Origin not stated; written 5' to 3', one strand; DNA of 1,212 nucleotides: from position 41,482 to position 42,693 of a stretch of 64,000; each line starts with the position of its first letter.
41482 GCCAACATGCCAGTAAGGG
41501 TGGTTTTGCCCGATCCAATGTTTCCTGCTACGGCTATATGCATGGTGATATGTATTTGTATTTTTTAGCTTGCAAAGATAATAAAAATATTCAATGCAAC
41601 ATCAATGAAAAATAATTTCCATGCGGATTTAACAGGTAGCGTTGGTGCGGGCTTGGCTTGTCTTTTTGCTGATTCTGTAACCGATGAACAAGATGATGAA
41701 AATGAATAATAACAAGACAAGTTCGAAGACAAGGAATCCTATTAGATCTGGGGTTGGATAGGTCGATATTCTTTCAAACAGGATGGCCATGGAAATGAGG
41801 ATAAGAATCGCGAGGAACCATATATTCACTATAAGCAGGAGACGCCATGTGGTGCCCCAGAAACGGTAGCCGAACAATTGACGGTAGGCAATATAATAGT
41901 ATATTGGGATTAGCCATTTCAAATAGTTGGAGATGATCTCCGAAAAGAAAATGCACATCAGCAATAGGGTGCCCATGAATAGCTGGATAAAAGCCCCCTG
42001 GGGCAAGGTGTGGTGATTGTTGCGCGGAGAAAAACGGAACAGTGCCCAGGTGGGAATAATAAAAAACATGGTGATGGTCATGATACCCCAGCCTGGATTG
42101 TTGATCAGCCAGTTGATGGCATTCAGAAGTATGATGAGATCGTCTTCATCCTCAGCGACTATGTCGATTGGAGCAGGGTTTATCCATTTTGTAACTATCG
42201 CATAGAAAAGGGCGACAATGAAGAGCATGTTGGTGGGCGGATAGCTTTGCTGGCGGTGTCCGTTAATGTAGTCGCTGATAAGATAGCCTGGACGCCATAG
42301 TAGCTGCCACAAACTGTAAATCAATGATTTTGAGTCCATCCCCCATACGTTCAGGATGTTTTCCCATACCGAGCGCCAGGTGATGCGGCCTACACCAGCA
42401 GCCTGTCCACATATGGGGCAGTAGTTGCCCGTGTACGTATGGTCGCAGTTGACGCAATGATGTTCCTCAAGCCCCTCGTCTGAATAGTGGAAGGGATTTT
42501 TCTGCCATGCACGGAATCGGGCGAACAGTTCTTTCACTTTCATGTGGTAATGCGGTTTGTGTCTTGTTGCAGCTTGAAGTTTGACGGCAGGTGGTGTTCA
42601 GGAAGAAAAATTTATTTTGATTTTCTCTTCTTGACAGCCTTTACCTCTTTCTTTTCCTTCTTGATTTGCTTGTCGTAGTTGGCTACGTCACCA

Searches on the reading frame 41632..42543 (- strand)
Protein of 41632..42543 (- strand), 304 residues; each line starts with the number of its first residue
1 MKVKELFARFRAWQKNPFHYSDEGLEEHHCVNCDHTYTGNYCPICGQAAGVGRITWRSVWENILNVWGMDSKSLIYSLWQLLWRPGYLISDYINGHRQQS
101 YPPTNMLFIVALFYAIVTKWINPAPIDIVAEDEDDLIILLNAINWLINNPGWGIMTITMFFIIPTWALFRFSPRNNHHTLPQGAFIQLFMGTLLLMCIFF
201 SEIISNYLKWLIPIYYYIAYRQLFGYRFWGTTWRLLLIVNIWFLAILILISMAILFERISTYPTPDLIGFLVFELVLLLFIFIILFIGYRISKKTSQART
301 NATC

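Call 73: search_protein_families(library=pfam, proteins=[window:41632-42543:-], max_evalue=0.001)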
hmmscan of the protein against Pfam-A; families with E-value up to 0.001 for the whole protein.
window:41632-42543:- (304 aa): 1 family
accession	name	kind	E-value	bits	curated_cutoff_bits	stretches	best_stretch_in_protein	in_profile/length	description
PF12412.13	DUF3667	-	2.5e-10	40.1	27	1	74-114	4-44/45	Protein of unknown function (DUF3667)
